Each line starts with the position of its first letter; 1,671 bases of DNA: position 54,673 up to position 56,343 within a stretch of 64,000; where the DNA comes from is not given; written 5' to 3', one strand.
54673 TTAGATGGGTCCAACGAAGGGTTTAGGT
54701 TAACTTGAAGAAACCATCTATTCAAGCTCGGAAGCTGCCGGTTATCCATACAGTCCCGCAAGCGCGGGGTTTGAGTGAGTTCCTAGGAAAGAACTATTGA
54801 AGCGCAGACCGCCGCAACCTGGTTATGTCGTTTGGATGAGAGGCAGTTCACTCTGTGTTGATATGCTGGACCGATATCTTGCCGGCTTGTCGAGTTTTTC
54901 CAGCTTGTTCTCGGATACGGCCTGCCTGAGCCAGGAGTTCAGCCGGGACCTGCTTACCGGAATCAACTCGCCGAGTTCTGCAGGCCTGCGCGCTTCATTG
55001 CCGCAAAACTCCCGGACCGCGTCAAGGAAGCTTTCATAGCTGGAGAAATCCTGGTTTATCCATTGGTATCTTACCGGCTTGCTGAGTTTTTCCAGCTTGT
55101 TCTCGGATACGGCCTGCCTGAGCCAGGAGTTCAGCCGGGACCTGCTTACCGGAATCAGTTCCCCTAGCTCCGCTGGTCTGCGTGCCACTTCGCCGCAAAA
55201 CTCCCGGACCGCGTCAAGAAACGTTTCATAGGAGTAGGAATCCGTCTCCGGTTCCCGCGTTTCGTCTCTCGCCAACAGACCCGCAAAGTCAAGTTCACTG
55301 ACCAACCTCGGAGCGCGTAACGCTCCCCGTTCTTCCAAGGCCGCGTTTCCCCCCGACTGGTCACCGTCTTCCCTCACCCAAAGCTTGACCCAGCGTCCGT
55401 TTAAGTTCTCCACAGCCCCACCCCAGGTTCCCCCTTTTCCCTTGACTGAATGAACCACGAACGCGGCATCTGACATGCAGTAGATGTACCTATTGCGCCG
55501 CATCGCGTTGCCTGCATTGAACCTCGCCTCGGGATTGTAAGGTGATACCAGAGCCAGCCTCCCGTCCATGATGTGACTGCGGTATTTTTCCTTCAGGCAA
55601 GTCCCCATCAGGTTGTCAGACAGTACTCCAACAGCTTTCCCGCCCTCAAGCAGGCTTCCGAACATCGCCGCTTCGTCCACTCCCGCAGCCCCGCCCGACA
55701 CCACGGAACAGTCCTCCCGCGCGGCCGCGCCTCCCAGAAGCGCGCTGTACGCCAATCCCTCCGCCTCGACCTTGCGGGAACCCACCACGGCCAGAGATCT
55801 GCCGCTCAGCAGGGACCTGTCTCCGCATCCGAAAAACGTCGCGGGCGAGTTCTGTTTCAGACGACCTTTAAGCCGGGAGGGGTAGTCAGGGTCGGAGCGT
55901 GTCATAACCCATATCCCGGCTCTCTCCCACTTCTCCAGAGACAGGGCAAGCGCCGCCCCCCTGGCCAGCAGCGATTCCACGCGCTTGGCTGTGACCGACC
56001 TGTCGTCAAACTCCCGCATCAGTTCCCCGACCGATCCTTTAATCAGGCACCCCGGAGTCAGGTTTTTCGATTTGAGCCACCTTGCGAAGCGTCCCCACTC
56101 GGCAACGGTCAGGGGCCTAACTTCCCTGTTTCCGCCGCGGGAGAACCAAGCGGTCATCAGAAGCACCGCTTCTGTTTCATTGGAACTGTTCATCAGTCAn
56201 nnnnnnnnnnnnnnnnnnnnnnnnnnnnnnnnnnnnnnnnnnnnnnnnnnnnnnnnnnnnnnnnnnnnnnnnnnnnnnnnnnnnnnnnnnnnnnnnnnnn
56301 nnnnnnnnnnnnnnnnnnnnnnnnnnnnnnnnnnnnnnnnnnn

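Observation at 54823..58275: RecQ-helicase-PRTase fusion + DprA-like pair (PsyrTA/ShosTA-like toxin-antitoxin/defense module) with a fresh tandem duplication in the DprA-like gene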

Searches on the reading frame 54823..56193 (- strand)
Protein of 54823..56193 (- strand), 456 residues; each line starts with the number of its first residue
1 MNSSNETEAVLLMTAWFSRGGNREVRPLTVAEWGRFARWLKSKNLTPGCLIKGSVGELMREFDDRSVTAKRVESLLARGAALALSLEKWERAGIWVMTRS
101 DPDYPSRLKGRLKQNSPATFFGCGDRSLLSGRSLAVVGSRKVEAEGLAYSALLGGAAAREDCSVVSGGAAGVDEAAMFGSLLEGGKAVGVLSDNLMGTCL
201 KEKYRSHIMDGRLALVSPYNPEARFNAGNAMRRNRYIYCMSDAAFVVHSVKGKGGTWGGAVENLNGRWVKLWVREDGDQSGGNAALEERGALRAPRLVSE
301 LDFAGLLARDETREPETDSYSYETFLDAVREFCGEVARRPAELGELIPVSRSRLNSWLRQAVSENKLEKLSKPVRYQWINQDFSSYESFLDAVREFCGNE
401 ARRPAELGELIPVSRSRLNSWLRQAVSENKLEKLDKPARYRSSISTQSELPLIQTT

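Call 4: search_protein_families(library=pfam, proteins=[window:54823-56193:-], max_evalue=0.1)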
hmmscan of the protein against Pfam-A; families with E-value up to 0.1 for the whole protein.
window:54823-56193:- (456 aa): 5 families
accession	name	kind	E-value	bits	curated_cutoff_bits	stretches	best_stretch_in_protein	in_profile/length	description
PF02481.21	DNA_processg_A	-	6.1e-34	117.5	29.6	1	89-258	2-172/212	DNA recombination-mediator protein A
PF18306.6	LDcluster4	-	3.2e-05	24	26.3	1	134-193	4-64/151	SLOG cluster4 family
PF08672.17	ANAPC2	-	0.029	15.3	23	0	347-370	31-53/60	Anaphase promoting complex (APC) subunit 2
PF14714.11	KH_dom-like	-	0.033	14.9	27.3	0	349-381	2-35/81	KH-domain-like of EngA bacterial GTPase enzymes, C-terminal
PF22233.2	PhyR_sigma-like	-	0.091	13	27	0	404-428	22-46/50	Response regulator PhyR, sigma-like domain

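Call 5: search_protein_families(library=padloc, proteins=[window:54823-56193:-], max_evalue=0.1)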
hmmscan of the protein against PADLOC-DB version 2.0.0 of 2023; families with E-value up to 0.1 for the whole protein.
window:54823-56193:- (456 aa): 3 families
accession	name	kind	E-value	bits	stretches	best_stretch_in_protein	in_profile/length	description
PDLC03927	PsyrA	-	2.9e-132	439.6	2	1-379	1-397/398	-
PDLC03961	ShosA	-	9.6e-27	92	1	84-269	69-255/303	-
PDLC02997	ShosA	-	1.2e-11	42.5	1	86-248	87-249/327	-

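Call 6: search_protein_families(library=ncbifam, proteins=[window:54823-56193:-], max_evalue=0.1)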
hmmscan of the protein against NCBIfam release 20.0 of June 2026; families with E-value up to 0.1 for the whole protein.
window:54823-56193:- (456 aa): 4 families
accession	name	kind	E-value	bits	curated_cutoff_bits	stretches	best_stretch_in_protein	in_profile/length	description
TIGR00732.1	dprA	equivalog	1.5e-24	86.4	191.15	1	89-291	4-207/220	DNA-processing protein DprA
NF008007.0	PRK10736.1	equivalog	3.1e-17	62.8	495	1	81-251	59-229/374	DNA-protecting protein DprA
TIGR00725.1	TIGR00725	hypoth_equivalog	0.016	14.7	106.9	1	134-193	4-63/159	TIGR00725 family protein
NF033695.1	trnsprt_adja_30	subfamily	0.066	12.9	35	0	390-398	14-22/30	KPN_01571 family protein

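Call 14: find_homologous_proteins(query=window:54823-56193:-, max_evalue=1e-10)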
Query window:54823-56193:- (456 aa): 538 proteins with E <= 1e-10 among 8000 candidates; the best 120 are listed.
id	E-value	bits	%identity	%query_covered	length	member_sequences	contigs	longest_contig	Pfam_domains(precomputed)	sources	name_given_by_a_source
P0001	7.1e-298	1006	99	100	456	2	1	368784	PF02481.22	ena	-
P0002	6.1e-270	914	90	100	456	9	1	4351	PF02481.22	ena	-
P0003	8.4e-223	758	76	97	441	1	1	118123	PF02481.22,PF18306.7,PF02759.25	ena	-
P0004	4.8e-216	736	63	94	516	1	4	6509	PF02481.22,PF13443.13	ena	-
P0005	8.4e-215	732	63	94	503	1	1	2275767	PF02481.22,PF08672.18,PF04703.19,PF18306.7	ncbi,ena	-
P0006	4.7e-193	660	96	69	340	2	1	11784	PF02481.22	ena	-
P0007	4.4e-184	631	64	96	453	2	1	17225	PF02481.22,PF18306.7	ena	-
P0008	6.7e-157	541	61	87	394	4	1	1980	PF02481.22,PF18306.7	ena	-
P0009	3.4e-156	539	57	98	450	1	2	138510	PF02481.22,PF18306.7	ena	-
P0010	1.2e-154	534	53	99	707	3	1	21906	PF02481.22,PF08820.17,PF08719.18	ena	-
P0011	1.9e-153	530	54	95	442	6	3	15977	PF02481.22,PF18306.7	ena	-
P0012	1.2e-152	527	55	96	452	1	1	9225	PF02481.22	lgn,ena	-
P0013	1.3e-130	455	59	80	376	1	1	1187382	PF02481.22,PF18306.7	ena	-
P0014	9.6e-129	448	55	83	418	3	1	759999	PF02481.22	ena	-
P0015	2.1e-127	444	57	82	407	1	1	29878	PF02481.22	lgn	-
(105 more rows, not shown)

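Call 21: find_encoding_contigs(protein=P0002, flank=6000, max_places=3)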
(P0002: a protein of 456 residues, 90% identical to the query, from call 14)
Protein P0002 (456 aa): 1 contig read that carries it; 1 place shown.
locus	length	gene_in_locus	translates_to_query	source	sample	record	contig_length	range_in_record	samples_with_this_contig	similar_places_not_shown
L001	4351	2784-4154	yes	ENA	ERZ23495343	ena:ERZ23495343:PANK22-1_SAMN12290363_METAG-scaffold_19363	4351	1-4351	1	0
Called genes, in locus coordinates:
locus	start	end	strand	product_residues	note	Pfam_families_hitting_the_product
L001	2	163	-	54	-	?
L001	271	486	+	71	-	PF08972:DUF1902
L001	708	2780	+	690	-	PF00270:DEAD, PF04851:ResIII, PF00271:Helicase_C, PF00156:Pribosyltran (weak)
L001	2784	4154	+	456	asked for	PF02481:DNA_processg_A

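Call 22: find_encoding_contigs(protein=P0003, flank=8000, max_places=3)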
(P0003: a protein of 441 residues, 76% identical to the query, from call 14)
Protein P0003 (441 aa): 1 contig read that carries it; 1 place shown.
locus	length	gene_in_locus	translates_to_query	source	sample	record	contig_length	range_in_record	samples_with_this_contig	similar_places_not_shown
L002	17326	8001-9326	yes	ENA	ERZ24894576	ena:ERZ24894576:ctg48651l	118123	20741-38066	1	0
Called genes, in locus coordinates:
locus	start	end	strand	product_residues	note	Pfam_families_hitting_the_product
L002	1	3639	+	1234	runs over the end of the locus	PF02574:S-methyl_trans, PF00809:Pterin_bind, PF02607:B12-binding_2, PF02310:B12-binding, PF02965:Met_synt_B12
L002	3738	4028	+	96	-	PF00216:Bac_DNA_binding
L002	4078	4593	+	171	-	PF01327:Pep_deformylase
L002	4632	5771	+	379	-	PF00155:Aminotran_1_2, PF01053:Cys_Met_Meta_PP (weak)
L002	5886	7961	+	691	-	PF04851:ResIII, PF00270:DEAD, PF00271:Helicase_C, PF00156:Pribosyltran (weak)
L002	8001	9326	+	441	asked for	PF02481:DNA_processg_A, PF18306:LDcluster4 (weak), PF02759:RUN (faint)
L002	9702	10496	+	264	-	PF00121:TIM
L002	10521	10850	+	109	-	PF03840:SecG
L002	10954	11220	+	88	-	PF12797:Fer4_2 (faint), PF13183:Fer4_8 (faint), PF13237:Fer4_10 (weak), PF14697:Fer4_21 (faint), PF12838:Fer4_7 (weak), PF13187:Fer4_9 (weak), PF13484:Fer4_16 (faint), PF00037:Fer4, +1 more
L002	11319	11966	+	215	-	PF00730:HhH-GPD, PF00633:HHH (weak)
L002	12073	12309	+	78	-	-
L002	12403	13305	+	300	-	PF00561:Abhydrolase_1 (faint), PF12146:Hydrolase_4 (weak), PF00326:Peptidase_S9 (faint)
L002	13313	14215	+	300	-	PF01738:DLH (faint), PF02230:Abhydrolase_2 (faint), PF12146:Hydrolase_4, PF00561:Abhydrolase_1 (faint), PF00326:Peptidase_S9 (weak)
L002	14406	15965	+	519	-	PF01293:PEPCK_ATP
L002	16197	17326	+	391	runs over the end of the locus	PF00083:Sugar_tr, PF05977:MFS_3, PF12832:MFS_1_like (weak), PF07690:MFS_1, PF12832:MFS_1_like (weak), PF07690:MFS_1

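Call 26: search_solved_structures(query=window:54826-56193:-, max_evalue=1, show_alignments=1)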
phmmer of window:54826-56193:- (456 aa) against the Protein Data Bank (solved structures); distinct sequences matched with E-value up to 1: 10.
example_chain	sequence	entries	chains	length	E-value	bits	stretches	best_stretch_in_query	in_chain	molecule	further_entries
8zva_A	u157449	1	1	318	1.8e-10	43.7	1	85-247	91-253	DNA processing protein DprA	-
9vzo_A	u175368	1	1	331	2e-10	43.6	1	85-247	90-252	DprA-like antitoxin protein ShosA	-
3uqz_A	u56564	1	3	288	2.4e-05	26.8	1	115-246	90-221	DNA processing protein DprA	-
4ljr_A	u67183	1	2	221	0.00035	23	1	115-260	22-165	DNA processing chain A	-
4ljk_A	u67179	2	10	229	0.00035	23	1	115-260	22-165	DNA processing chain A (DprA)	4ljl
5mll_A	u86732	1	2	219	0.00042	22.7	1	115-260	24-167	DNA processing chain A (DprA)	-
3maj_A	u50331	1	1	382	0.00076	21.9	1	85-247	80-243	DNA processing chain A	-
1wek_A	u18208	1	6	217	0.71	12.1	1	135-210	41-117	hypothetical protein TT1465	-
7aih_Ad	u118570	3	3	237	0.71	12.1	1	343-423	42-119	mL49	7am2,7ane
1lzw_A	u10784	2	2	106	0.93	11.7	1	353-440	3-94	Protein yljA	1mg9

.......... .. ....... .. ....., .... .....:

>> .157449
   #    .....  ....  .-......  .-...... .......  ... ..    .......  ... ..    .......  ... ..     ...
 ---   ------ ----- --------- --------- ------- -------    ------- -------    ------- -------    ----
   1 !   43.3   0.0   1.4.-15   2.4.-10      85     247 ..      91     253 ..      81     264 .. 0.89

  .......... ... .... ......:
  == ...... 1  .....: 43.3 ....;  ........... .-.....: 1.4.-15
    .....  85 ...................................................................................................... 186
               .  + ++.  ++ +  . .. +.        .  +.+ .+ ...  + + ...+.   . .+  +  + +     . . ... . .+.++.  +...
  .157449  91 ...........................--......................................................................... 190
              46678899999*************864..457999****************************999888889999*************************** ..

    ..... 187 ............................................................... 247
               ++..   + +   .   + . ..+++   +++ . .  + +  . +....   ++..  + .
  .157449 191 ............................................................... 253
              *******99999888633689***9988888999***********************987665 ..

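Call 40: find_related_loci(query=window:54826-56193:-, collection=genome_contigs, flank=6000)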
Query window:54826-56193:- (456 aa) in genome_contigs; peptide patterns used: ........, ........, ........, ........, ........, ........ (x = any residue, [..] = any of these).
118 stretches matched a pattern; 13 encode a relative of the query (tblastn E <= 1e-3); 13 distinct loci.
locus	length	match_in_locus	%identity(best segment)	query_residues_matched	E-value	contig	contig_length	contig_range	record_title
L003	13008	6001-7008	64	1-428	1e-128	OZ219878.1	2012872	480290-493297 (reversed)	MAG: Thermodesulfobacteriota bacterium isolate 5b8d878f-b741-4c1d-a9b4-bc29eff46044 genome assembly, chromosome: 1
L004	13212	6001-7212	48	1-380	2e-122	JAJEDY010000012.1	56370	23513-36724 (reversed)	MAG: Candidatus Latescibacterota bacterium isolate p16x33bins.50 k141_681136, whole genome shotgun sequence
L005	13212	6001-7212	48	1-380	3e-122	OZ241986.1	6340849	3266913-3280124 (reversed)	MAG: Candidatus Latescibacterota bacterium isolate 0d522d25-140f-41b3-910f-d932058e053c genome assembly, chromosome: 1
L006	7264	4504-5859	43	1-452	8e-111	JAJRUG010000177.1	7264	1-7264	MAG: Gammaproteobacteria bacterium isolate Dive96_bin10.163 k141_5210126, whole genome shotgun sequence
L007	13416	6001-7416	44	1-450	1e-110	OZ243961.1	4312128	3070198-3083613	MAG: uncultured Candidatus Binatia bacterium isolate c3ca01ca-9b7f-48ee-8e12-6a9662520b33 genome assembly, chromosome: 1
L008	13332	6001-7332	44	1-380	5e-110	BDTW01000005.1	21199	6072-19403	Bacterium BMS3Bbin13 DNA, contig: NODE_43, whole genome shotgun sequence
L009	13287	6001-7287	44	1-379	1e-107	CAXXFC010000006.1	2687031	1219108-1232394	MAG: Arenicellales bacterium isolate 9a01abd2-b5de-4981-b0ad-ec789211487c genome assembly, contig: contig_6, whole genom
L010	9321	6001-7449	39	1-444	3e-103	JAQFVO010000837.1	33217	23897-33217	MAG: Endozoicomonas sp. isolate Pac_F2a k77_70369, whole genome shotgun sequence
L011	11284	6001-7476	37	1-441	6e-94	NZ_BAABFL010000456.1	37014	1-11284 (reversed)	Kistimonas scapharcae strain JCM 17805 sequence456, whole genome shotgun sequence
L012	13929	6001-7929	43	1-296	3e-69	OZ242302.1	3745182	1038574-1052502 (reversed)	MAG: Rhodothermales bacterium isolate 073f09b9-7bb2-4d87-bfd8-7931eea96a09 genome assembly, chromosome: 1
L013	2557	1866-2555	48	1-230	2e-64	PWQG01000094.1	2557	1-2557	MAG: Gammaproteobacteria bacterium isolate CSSed10_474R1 CS-Sed10-C171792, whole genome shotgun sequence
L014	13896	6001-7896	44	1-286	7e-71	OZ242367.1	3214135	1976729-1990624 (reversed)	MAG: Rhodothermales bacterium isolate 571183b6-2e0b-44cf-967d-8c50aa38ec23 genome assembly, chromosome: 1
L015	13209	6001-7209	47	1-379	1e-118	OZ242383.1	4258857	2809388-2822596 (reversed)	MAG: bacterium isolate f65e47f9-4bf7-4a54-ade9-3bd2c102e67f genome assembly, chromosome: 1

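Call 43: predict_structure(alignment_id=A2)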
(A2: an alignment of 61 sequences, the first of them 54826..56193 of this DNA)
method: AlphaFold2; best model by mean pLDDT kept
length: 456 residues; sequences in the alignment: 61
mean_pLDDT: 90.8   pTM: 0.69
mean pLDDT of the five models: 90.8, 90.2, 90.2, 89.6, 89.0
residues with pLDDT >= 90: 357; 70-90: 72; 50-70: 16; < 50: 11
segments of 3 or more residues with pLDDT < 50: 312-317, 448-450
pLDDT, mean of each block of 10 residues (from residue 1): 89 88 79 93 94 94 95 95 94 95 91 91 96 96 95 98 95 98 98 96 97 97 93 96 96 93 94 88 94 96 86 52 92 88 85 92 94 90 90 91 94 89 95 92 65 51
secondary structure, 60 per line:
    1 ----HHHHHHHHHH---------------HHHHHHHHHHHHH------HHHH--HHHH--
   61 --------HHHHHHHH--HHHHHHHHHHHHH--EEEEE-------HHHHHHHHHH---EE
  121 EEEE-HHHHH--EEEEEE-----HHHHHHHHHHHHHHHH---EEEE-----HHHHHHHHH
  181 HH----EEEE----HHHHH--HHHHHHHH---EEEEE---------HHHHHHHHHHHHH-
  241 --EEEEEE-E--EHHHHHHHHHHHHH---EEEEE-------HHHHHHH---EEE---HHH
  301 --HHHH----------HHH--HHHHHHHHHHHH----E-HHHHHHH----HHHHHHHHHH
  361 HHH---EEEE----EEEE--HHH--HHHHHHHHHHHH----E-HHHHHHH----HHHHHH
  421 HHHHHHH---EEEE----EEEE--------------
elements in order: H5-14 H30-42 H49-52 H55-58 H69-76 H79-91 E94-98 H106-115 E119-124 H126-130 E133-138 H144-159 E163-166 H172-182 E187-190 H195-199 H202-209 E213-217 H227-239 E243-248 H254-266 E270-274 H282-288 E292-294 H303-306 H322-333 H340-346 H351-363 E367-370 E375-378 H386-397 H404-410 H415-427 E431-434 E439-442

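Call 46: fold_search(model_id=the predicted structure, library=pdb)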
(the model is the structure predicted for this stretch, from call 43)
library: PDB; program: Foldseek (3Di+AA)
matches with E <= 10: 1645; with E <= 0.001: 31
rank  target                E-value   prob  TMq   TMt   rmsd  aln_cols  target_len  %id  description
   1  3maj                  5.3e-17  1.00  0.50  0.64   9.3       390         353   16  Crystal structure of putative DNA processing protein DprA from Rhodopseudomonas palustris CGA009 (released 2010-05-12)
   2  8zva                  2.4e-14  1.00  0.48  0.69   5.1       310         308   20  structure of ShosA from E.coli APEC O1 (released 2025-04-09)
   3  3uqz_C                8.9e-14  1.00  0.51  0.79   4.5       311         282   19  X-ray structure of DNA processing protein A (DprA) from Streptococcus pneumoniae (released 2012-08-29)
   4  3uqz_A                8.7e-13  1.00  0.51  0.78   4.0       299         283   19  X-ray structure of DNA processing protein A (DprA) from Streptococcus pneumoniae (released 2012-08-29)
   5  3uqz_B                1.5e-12  1.00  0.51  0.79   3.9       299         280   19  X-ray structure of DNA processing protein A (DprA) from Streptococcus pneumoniae (released 2012-08-29)
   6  5mll_A                5.8e-11  1.00  0.38  0.75   3.5       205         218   21  Structure of HpDprA at 1.9 Angstroms resolution (released 2017-12-20)
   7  4ljk_G                8.1e-11  1.00  0.37  0.75   3.7       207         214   20  Structural insights into the unique single-stranded DNA binding mode of DNA processing protein A from Helicobacter pyl (released 2014-01-01)
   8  4ljl_A                1.1e-10  1.00  0.37  0.73   3.8       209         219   20  Structural insights into the unique single-stranded DNA binding mode of DNA processing protein A from Helicobacter pyl (released 2014-01-01)
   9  4ljr_A                1.5e-10  1.00  0.37  0.75   3.6       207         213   20  Structural insights into the unique single-stranded DNA binding mode of DNA processing protein A from Helicobacter pyl (released 2014-01-01)
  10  4ljk_B                3.2e-10  1.00  0.36  0.73   3.6       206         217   20  Structural insights into the unique single-stranded DNA binding mode of DNA processing protein A from Helicobacter pyl (released 2014-01-01)
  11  4ljk_D                3.3e-10  1.00  0.39  0.77   4.1       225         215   20  Structural insights into the unique single-stranded DNA binding mode of DNA processing protein A from Helicobacter pyl (released 2014-01-01)
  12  5mll_B                3.9e-10  1.00  0.37  0.73   3.8       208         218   21  Structure of HpDprA at 1.9 Angstroms resolution (released 2017-12-20)
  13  4ljk_F                3.9e-10  1.00  0.36  0.71   3.8       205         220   20  Structural insights into the unique single-stranded DNA binding mode of DNA processing protein A from Helicobacter pyl (released 2014-01-01)
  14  4ljk_A                4.9e-10  1.00  0.37  0.74   3.8       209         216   22  Structural insights into the unique single-stranded DNA binding mode of DNA processing protein A from Helicobacter pyl (released 2014-01-01)
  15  6y01_CCC              2.5e-05  1.00  0.27  0.70   3.7       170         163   17  The structure of the molybdenum cofactor binding protein from the phototrophic bacterium Rippkaea orientalis (released 2020-09-16)
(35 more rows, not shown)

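Call 58: list_cluster_members(proteins=[P0001, P0005, P0004, P0007, P0009, P0010, P0011, P0012, P0013, P0123])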
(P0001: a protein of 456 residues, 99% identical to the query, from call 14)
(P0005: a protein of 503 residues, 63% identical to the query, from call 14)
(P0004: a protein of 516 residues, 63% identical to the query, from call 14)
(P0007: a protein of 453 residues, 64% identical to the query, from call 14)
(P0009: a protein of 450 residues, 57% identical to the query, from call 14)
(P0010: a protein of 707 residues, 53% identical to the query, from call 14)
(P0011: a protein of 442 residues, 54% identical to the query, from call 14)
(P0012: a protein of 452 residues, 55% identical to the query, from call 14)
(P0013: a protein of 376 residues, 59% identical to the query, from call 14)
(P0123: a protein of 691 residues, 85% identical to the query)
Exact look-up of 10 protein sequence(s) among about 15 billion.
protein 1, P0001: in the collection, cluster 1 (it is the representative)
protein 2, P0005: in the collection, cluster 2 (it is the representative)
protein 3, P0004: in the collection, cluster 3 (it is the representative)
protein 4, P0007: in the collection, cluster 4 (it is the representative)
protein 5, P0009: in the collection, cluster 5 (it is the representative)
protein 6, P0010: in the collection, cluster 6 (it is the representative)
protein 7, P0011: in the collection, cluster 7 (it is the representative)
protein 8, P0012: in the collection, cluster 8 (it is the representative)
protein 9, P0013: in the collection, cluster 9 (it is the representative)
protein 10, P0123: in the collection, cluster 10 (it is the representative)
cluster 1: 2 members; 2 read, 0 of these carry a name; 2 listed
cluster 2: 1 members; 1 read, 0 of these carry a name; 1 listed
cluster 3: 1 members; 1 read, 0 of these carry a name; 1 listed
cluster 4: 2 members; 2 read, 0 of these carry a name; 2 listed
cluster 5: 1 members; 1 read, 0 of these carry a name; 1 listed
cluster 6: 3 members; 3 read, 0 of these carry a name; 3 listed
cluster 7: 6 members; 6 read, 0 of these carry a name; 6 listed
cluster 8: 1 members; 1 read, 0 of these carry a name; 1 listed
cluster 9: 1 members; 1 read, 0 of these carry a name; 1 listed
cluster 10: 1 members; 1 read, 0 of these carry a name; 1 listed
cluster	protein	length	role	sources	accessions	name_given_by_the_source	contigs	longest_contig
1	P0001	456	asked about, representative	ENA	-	-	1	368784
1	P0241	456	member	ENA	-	-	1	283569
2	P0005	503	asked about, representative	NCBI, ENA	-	-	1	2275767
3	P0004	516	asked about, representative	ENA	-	-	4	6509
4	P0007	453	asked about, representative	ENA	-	-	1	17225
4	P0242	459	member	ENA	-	-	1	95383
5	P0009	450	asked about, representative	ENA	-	-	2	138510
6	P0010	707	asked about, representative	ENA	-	-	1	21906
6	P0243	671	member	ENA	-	-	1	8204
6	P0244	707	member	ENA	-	-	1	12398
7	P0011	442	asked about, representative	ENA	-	-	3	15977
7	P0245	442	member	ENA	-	-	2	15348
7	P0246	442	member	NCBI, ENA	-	-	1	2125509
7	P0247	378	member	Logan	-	-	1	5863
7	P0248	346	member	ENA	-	-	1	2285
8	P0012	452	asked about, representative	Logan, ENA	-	-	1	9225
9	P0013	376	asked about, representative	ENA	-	-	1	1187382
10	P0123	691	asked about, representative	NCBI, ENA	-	-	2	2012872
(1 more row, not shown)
